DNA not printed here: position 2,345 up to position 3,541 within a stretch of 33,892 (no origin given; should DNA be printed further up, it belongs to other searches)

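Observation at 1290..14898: Orphan small-acid / 2-oxoacid tailoring cassette inside a glycan locus (CitE-like lyase, PrpD-like dehydratase, split TtdAB-type hydro-lyase, Ppd-like decarboxylase, AKR, FkbM methyltransferase, ATP-grasp ligase)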

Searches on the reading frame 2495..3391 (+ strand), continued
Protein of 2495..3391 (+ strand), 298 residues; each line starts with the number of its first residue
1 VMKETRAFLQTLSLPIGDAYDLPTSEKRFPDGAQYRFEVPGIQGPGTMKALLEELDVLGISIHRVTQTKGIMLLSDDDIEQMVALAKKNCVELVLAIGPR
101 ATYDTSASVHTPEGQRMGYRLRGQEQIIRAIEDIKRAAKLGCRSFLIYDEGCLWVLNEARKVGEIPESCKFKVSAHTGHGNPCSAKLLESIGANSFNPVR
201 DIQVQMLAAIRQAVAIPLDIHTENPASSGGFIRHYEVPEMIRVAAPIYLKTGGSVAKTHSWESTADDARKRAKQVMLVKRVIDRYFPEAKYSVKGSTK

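Call 41: search_protein_families(library=pfam, alignment_id=A2, max_evalue=1)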
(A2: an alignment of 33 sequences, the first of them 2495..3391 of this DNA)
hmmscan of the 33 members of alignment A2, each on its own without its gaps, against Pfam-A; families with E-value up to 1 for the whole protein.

A. member 1, window:2495-3391:+ (298 aa): 1 family
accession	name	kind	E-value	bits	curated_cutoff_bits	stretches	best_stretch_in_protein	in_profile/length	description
PF25621.1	PhiKZ_gp244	-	0.097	13.2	27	1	4-72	17-85/116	Bacteriophage PhiKZ capsid decoration protein gp244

B. families by the number of members that match (of 33 scanned): 11 families
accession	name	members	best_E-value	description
PF01136.24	Peptidase_U32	27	7.7e-08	Peptidase family U32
PF25621.1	PhiKZ_gp244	2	0.097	Bacteriophage PhiKZ capsid decoration protein gp244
PF05853.18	BKACE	2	0.14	beta-keto acid cleavage enzyme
PF13453.11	Zn_ribbon_TFIIB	1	0.00038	Transcription factor zinc-finger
PF01993.23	MTD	1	0.013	methylene-5,6,7,8-tetrahydromethanopterin dehydrogenase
PF13852.11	DUF4197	1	0.086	Protein of unknown function (DUF4197)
PF21760.3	SecD_1st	1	0.11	Protein translocase subunit SecDF, P1 domain, N-terminal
PF11900.14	DUF3420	1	0.13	Domain of unknown function (DUF3420)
PF19466.4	DUF6003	1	0.13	Family of unknown function (DUF6003)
PF12753.13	Nro1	1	0.26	Nuclear pore complex subunit Nro1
PF00240.29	ubiquitin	1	0.3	Ubiquitin family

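Call 44: search_protein_families(library=pfam, proteins=[L036:13485-14891:+, L081:696-1715:-, L071:10903-12180:+, L045:1268-3061:+], max_evalue=0.001)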
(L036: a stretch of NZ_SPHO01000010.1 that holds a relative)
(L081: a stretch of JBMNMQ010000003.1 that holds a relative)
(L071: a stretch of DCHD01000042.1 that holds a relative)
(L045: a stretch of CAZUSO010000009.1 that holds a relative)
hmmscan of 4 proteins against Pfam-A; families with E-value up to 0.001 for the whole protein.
L036:13485-14891:+ (468 aa): 1 family
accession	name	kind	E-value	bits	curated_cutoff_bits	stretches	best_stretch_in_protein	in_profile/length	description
PF01943.22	Polysacc_synt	-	6.2e-16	59.1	28.2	1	7-262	1-259/274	Polysaccharide biosynthesis protein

L081:696-1715:- (339 aa): 8 families
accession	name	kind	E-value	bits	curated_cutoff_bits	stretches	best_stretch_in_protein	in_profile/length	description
PF16363.11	GDP_Man_Dehyd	-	1.2e-81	275.2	27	1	4-307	1-330/332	GDP-mannose 4,6 dehydratase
PF01370.27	Epimerase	-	1.2e-68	231.5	20.9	1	3-245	1-240/240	NAD dependent epimerase/dehydratase family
PF01073.25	3Beta_HSD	-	1.5e-14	54.2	22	1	4-224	1-220/280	3-beta hydroxysteroid dehydrogenase/isomerase family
PF02719.21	Polysacc_synt_2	-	1.5e-13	51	20.2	1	3-127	1-130/293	Polysaccharide biosynthesis protein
PF07993.18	NAD_binding_4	-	6e-12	45.7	20.1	1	5-182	1-206/258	Male sterility protein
PF04321.23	RmlD_sub_bind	-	2e-10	40.7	27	1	1-267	1-235/287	RmlD substrate binding domain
PF00106.31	adh_short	-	9.6e-05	22.4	26.6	0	3-82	3-85/195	short chain dehydrogenase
PF13460.12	NAD_binding_10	-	0.00045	20.6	27.2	1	7-165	1-132/184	NAD(P)H-binding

L071:10903-12180:+ (425 aa): 8 families
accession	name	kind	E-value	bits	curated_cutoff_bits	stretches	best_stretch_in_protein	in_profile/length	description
PF13535.11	ATP-grasp_4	-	5.1e-13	49.4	27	1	138-281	2-155/160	ATP-grasp domain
PF02655.19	ATP-grasp_3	-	3.9e-09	37.2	23.2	1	138-280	31-159/160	ATP-grasp domain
PF01071.24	GARS_A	-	1.3e-08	35.3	27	1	104-209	1-111/194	Phosphoribosylglycinamide synthetase, ATP-grasp (A) domain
PF07478.18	Dala_Dala_lig_C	-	2.4e-08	34.2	24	1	136-207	34-100/204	D-ala D-ala ligase C-terminus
PF02222.28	ATP-grasp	-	6e-08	33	27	1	114-278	4-163/179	ATP-grasp domain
PF06973.17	DUF1297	-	5e-07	29.9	23.8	0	241-286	100-150/188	Domain of unknown function (DUF1297)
PF02786.22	CPSase_L_D2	-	0.0003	20.8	19.8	1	105-278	1-180/211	Carbamoyl-phosphate synthase L chain, ATP binding domain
PF14305.11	ATPgrasp_TupA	-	0.00055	20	25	0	102-160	17-78/241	TupA-like ATPgrasp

L045:1268-3061:+ (597 aa): 4 families
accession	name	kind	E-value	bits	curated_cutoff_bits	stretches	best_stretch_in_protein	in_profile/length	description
PF00005.33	ABC_tran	-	6.9e-32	111.3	25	1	375-525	2-137/137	ABC transporter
PF00664.28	ABC_membrane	-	3.8e-08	33.8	28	1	85-316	42-272/274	ABC transporter transmembrane region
PF02463.25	SMC_N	-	1.7e-06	28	40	1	387-566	27-210/220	RecF/RecN/SMC N terminal domain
PF03193.22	RsgA_GTPase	-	0.00015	22.1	30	1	374-413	97-135/174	RsgA GTPase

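Call 45: predict_structure(alignment_id=A2)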
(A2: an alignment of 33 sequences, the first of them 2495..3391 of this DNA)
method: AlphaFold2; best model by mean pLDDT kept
length: 298 residues; sequences in the alignment: 33
mean_pLDDT: 93.9   pTM: 0.91
mean pLDDT of the five models: 93.9, 93.7, 93.5, 93.0, 92.8
residues with pLDDT >= 90: 247; 70-90: 48; 50-70: 3; < 50: 0
segments of 3 or more residues with pLDDT < 50: none
pLDDT, mean of each block of 10 residues (from residue 1): 90 89 95 98 97 98 96 97 98 93 74 77 91 98 97 98 97 94 98 97 96 98 90 97 98 87 93 98 97 87
secondary structure, 60 per line:
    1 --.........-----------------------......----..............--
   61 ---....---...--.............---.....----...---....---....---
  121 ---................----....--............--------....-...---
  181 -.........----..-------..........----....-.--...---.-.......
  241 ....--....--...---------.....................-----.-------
elements in order: H3-11 E35-40 H45-58 E64-67 H76-88 E92-96 H107-110 H114-117 H124-139 E144-147 H150-161 E170-173 H182-190 H204-213 E218-221 H234-244 E247-250 H265-285

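Call 48: fold_search(model_id=the predicted structure, library=pdb)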
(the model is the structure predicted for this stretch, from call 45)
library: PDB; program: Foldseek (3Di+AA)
matches with E <= 10: 1605; with E <= 0.001: 511
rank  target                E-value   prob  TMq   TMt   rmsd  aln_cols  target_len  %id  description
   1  3n9s_B                2.0e-07  1.00  0.48  0.49   7.4       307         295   12  Class II fructose-1,6-bisphosphate aldolase from helicobacter pylori in complex with N-(4-hydroxybutyl)- glycolohydrox (released 2010-11-17)
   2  1gvf_B                3.0e-07  1.00  0.49  0.53   7.5       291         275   16  Structure of tagatose-1,6-bisphosphate aldolase (released 2002-06-18)
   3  1ujq_C                3.0e-07  1.00  0.47  0.51   9.7       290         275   10  Crystal structure of 2-methylisocitrate lyase (PrpB) from Salmonella enterica serovar typhimurium (released 2003-09-02)
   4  1oqf_A                3.0e-07  1.00  0.45  0.46  10.9       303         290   10  Crystal structure of the 2-methylisocitrate lyase (released 2004-04-27)
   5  1rqb                  3.4e-07  1.00  0.48  0.33  11.3       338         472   14  Propionibacterium shermanii transcarboxylase 5S subunit (released 2004-09-07)
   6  5d88                  3.8e-07  1.00  0.42  0.50  11.6       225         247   16  The Structure of the U32 Peptidase Mk0906 (released 2015-12-02)
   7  1u5j                  4.9e-07  1.00  0.50  0.34  11.1       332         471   13  Propionibacterium shermanii transcarboxylase 5S subunit, Met186Ile (released 2004-09-07)
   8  4lsb_B                5.2e-07  1.00  0.46  0.49   8.7       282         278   11  Crystal structure of a putative lyase/mutase from Burkholderia cenocepacia J2315 (released 2013-08-14)
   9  5ud2_A                7.9e-07  1.00  0.46  0.47   7.9       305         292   13  Class II fructose-1,6-bisphosphate aldolase H180Q variant of Helicobacter pylori with DHAP (released 2018-04-11)
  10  5ud3_A                8.4e-07  1.00  0.49  0.50   7.3       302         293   12  Class II fructose-1,6-bisphosphate aldolase H180Q variant of Helicobacter pylori with FBP (released 2018-04-11)
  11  1ujq_B                9.5e-07  1.00  0.47  0.51   8.4       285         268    9  Crystal structure of 2-methylisocitrate lyase (PrpB) from Salmonella enterica serovar typhimurium (released 2003-09-02)
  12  5uck_B                1.0e-06  1.00  0.46  0.47   7.8       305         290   13  Class II fructose-1,6-bisphosphate aldolase of Helicobacter pylori with cleavage products (released 2018-04-11)
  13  1xg3_B                1.1e-06  1.00  0.47  0.49   8.5       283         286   12  Crystal structure of the C123S 2-methylisocitrate lyase mutant from Escherichia coli in complex with the reaction prod (released 2005-03-01)
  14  5ucz_B                1.1e-06  1.00  0.49  0.50   7.4       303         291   12  Class II fructose-1,6-bisphosphate aldolase E149A variant of Helicobacter pylori with DHAP (released 2018-04-11)
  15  3c56_A                1.1e-06  1.00  0.46  0.46  10.7       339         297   12  Class II fructose-1,6-bisphosphate aldolase from helicobacter pylori in complex with N-(3-Hydroxypropyl)-glycolohydrox (released 2008-08-26)
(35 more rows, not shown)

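Call 49: search_protein_families(library=ncbifam, proteins=[L037:14483-15847:+, L078:8135-9148:+, L039:9009-10004:+, L025:10921-11967:+, L071:10903-12180:+, L048:13212-13928:+], max_evalue=0.00001)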
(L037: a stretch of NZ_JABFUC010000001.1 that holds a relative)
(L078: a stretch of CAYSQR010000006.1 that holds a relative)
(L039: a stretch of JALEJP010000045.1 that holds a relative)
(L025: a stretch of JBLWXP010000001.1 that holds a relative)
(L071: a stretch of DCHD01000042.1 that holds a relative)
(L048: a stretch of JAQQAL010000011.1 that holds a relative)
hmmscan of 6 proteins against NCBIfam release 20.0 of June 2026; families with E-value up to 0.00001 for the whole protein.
L037:14483-15847:+ (454 aa): 17 families
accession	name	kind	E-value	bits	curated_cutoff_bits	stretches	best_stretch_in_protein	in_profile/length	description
NF006554.0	PRK09053.1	equivalog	1.5e-144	482.2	595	1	12-450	10-451/453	3-carboxy-cis,cis-muconate cycloisomerase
NF006500.1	PRK08937.2-4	subfamily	3.3e-135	451.4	626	1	3-447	2-446/448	adenylosuccinate lyase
NF052536.2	CoM_syn_XcbD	exception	3.4e-126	421.5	600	1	4-444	3-443/443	3-sulfopropionylcysteine synthase XcbD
NF052556.1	NtrsucLyaStm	equivalog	2.7e-99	333.1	650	1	21-445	28-465/466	nitrosuccinate lyase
TIGR02426.1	protocat_pcaB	equivalog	1.3e-98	330.1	355.75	1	11-347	2-335/338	3-carboxy-cis,cis-muconate cycloisomerase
TIGR00928.1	purB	equivalog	6e-93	312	326.2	1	15-443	5-435/436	adenylosuccinate lyase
NF004631.0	PRK05975.1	equivalog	1.2e-65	221.9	371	1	1-350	1-345/352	3-carboxy-cis,cis-muconate cycloisomerase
TIGR00838.1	argH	equivalog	2.4e-20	73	279.5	1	33-289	31-286/455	argininosuccinate lyase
NF006764.0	PRK09285.1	equivalog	1e-19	70.3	446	1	97-289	112-306/456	adenylosuccinate lyase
NF052535.1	CoM_syn_XcbC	exception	3.6e-16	59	575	1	45-416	51-415/495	2-phosphosulfolactate phosphatase XcbC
NF008964.0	PRK12308.1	equivalog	1.8e-13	49.8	657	1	99-294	100-293/624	argininosuccinate lyase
NF008909.0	PRK12273.1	subfamily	3.5e-12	45.9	510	1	106-433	141-462/474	aspartate ammonia-lyase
NF009089.0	PRK12425.1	equivalog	2.7e-11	43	840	1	130-431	161-456/464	class II fumarate hydratase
NF005218.0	PRK06705.1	equivalog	5.3e-10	38.7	883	1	97-297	105-303/502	argininosuccinate lyase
NF002563.0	PRK02186.1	subfamily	6e-10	38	625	1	52-408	461-815/890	argininosuccinate lyase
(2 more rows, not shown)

L078:8135-9148:+ (337 aa): 0 families

L039:9009-10004:+ (331 aa): 21 families
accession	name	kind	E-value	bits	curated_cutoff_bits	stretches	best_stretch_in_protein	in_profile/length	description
NF009714.1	PRK13243.1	equivalog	1.2e-73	248.4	455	1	38-318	32-316/332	glyoxylate reductase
TIGR01327.1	PGDH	equivalog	5.7e-67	226.7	454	1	29-312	18-298/525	phosphoglycerate dehydrogenase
NF005069.0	PRK06487.1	equivalog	4.6e-54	183.6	448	1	60-318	56-314/320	2-hydroxyacid dehydrogenase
NF011938.0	PRK15409.1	equivalog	1.7e-52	178.5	492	1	39-320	33-314/324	glyoxylate/hydroxypyruvate reductase GhrB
NF005750.0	PRK07574.1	equivalog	1.6e-50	172.3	329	1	65-305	106-347/386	NAD-dependent formate dehydrogenase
NF008759.0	PRK11790.1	equivalog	6e-48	163.5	404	1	30-309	31-311/410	phosphoglycerate dehydrogenase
NF006263.0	PRK08410.1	equivalog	4.6e-47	160.9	389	1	63-316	53-308/311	D-2-hydroxyacid dehydrogenase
NF005387.0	PRK06932.1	equivalog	7.3e-40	136.9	492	1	60-314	52-309/314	2-hydroxyacid dehydrogenase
NF000492.1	vanH_gen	exception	1.3e-36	126.3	540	1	72-315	65-311/312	D-lactate dehydrogenase VanH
NF041369.1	Dhydh_Halo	equivalog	1.6e-36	126.1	400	1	81-317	63-297/305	D-2-hydroxyacid dehydrogenase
NF001309.0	PRK00257.1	equivalog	1.3e-33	116.5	434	1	47-314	33-277/379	4-phosphoerythronate dehydrogenase PdxB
NF000371.1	vanH_Agroup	exception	2.2e-31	109.2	700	1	73-316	71-317/322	VanH-A/VanH-Pt family D-lactate dehydrogenase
NF005027.0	PRK06436.1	equivalog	1.1e-30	106.8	261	1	72-319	48-284/303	2-hydroxyacid dehydrogenase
NF000004.1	vanH-D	exception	4.1e-28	98.4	550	1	73-272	72-261/323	D-lactate dehydrogenase VanH-D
NF000151.1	vanH-Ac1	exception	9.2e-28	97.5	750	1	58-273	85-292/351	D-lactate dehydrogenase VanH-Ac1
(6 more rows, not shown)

L025:10921-11967:+ (348 aa): 5 families
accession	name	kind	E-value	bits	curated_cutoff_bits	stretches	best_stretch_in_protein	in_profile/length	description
NF040650.1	sulfolac_dhydr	equivalog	2.9e-91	306.2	500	1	17-346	11-337/339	L-sulfolactate dehydrogenase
NF011599.0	PRK15025.1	equivalog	1.3e-62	212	356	1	13-329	7-325/349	ureidoglycolate dehydrogenase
TIGR03175.1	AllD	equivalog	1.5e-62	211.8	496.2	1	13-328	7-324/349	ureidoglycolate dehydrogenase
NF007504.0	PRK10098.1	equivalog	2.6e-56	190.9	336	1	13-342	11-344/360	malate/lactate/ureidoglycolate dehydrogenase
NF009750.0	PRK13260.1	equivalog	2.4e-43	148.5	316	1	9-318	3-311/332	3-dehydro-L-gulonate 2-dehydrogenase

L071:10903-12180:+ (425 aa): 34 families (the best 25 are shown)
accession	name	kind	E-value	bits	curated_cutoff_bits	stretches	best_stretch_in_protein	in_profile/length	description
NF002563.0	PRK02186.1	subfamily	3.9e-18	65.1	625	1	52-395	55-395/890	argininosuccinate lyase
NF005543.0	PRK07206.1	subfamily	2.9e-17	62.4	302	1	37-342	44-357/416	hypothetical protein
NF006766.0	PRK09288.1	equivalog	3.8e-15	55.6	339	1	5-277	14-284/396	formate-dependent phosphoribosylglycinamide formyltransferase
TIGR01142.1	purT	equivalog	8.9e-14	51.2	502.15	1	8-279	4-273/380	phosphoribosylglycinamide formyltransferase 2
TIGR01205.1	D_ala_D_alaTIGR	subfamily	1.6e-13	50.4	245.65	1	102-205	103-210/318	D-alanine--D-alanine ligase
NF002378.0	PRK01372.1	subfamily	2.1e-13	49.6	243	1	99-203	95-195/305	D-alanine--D-alanine ligase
NF002527.0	PRK01966.1-3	equivalog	4.3e-13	49.2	310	1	101-210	114-224/332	D-alanine--D-alanine ligase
TIGR03909.1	pyrrolys_PylC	equivalog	3e-11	42.7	248.3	1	7-306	3-280/374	3-methylornithine--L-lysine ligase PylC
NF009405.0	PRK12767.1-4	equivalog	4.5e-11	42.3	390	1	24-281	24-269/320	carbamoyl phosphate synthase-like protein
TIGR01369.1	CPSaseII_lrg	equivalog_domain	5.7e-11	40.8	1027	1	18-306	580-867/1052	carbamoyl-phosphate synthase (glutamine-hydrolyzing) large subunit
NF002528.0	PRK01966.1-4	subfamily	2.7e-10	39.6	262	1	103-201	139-243/366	D-alanine--D-alanine ligase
NF053643.1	Ddl_archaea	equivalog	3e-10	39.6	500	1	84-277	84-271/367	putative pseudomurein biosynthesis ATP-grasp protein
NF009402.0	PRK12767.1-1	equivalog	2.7e-09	36.3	218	1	95-295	104-293/329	carbamoyl phosphate synthase-like protein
NF000206.1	D_ala_D_lac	equivalog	3.6e-09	36.1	550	1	103-196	130-219/342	D-alanine--(R)-lactate ligase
NF009403.0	PRK12767.1-2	equivalog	5.2e-09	35.8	286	1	18-282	14-298/342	carbamoyl phosphate synthase-like protein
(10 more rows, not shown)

L048:13212-13928:+ (238 aa): 40 families (the best 25 are shown)
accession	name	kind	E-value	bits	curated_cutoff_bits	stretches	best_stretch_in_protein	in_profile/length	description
TIGR03308.1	phn_thr-fam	hypoth_equivalog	1.6e-42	145.6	201.65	1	42-217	13-190/204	phosphonate metabolim protein, transferase hexapeptide repeat family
NF000490.1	chloram_CatB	equivalog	1.1e-32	113.1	350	1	83-225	57-200/210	type B chloramphenicol O-acetyltransferase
NF000311.1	Vat_ABCDEFH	equivalog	3.2e-32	111.8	300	1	84-223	59-198/201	Vat family streptogramin A O-acetyltransferase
NF033468.1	stregram_VatI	exception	4.6e-29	101.7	415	1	56-224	39-201/208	streptogramin A O-acetyltransferase Vat(I)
NF000504.1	stregram_VatH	exception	6.6e-28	98.1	475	1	83-224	65-206/216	streptogramin A O-acetyltransferase Vat(H)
NF000111.1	stregram_VatD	exception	4.8e-27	95.1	400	1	83-228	61-206/209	streptogramin A O-acetyltransferase Vat(D)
NF000101.1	stregram_VatA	exception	9.7e-25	87.5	450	1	84-223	67-206/219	streptogramin A O-acetyltransferase Vat(A)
NF000147.1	stregram_VatF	exception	2.9e-23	82.5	400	1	83-224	67-209/221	streptogramin A O-acetyltransferase Vat(F)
NF000097.1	stregram_VatC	exception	1.2e-22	80.8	425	1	85-223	68-206/212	streptogramin A O-acetyltransferase Vat(C)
NF000020.1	stregram_VatE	exception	1.7e-21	76.8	450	1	83-218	62-198/214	streptogramin A O-acetyltransferase Vat(E)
NF000084.1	amicyc_ac_ApmA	equivalog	6.6e-18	65.4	550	1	68-222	97-265/274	aminocyclitol acetyltransferase ApmA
TIGR03532.1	DapD_Ac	equivalog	8.1e-18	64.9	231.75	1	133-193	158-217/231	2,3,4,5-tetrahydropyridine-2,6-dicarboxylate N-acetyltransferase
NF007797.0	PRK10502.1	subfamily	3.3e-15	56.2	192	1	134-191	124-181/183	WcaF family extracellular polysaccharide biosynthesis acetyltransferase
TIGR03570.1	NeuD_NnaD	subfamily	5.1e-15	55.6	160.8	1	136-184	154-202/202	NeuD/PglB/VioB family sugar acetyltransferase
NF007240.0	PRK09677.1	equivalog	2.8e-14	53.1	243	1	83-189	86-184/192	putative lipopolysaccharide biosynthesis O-acetyl transferase WbbJ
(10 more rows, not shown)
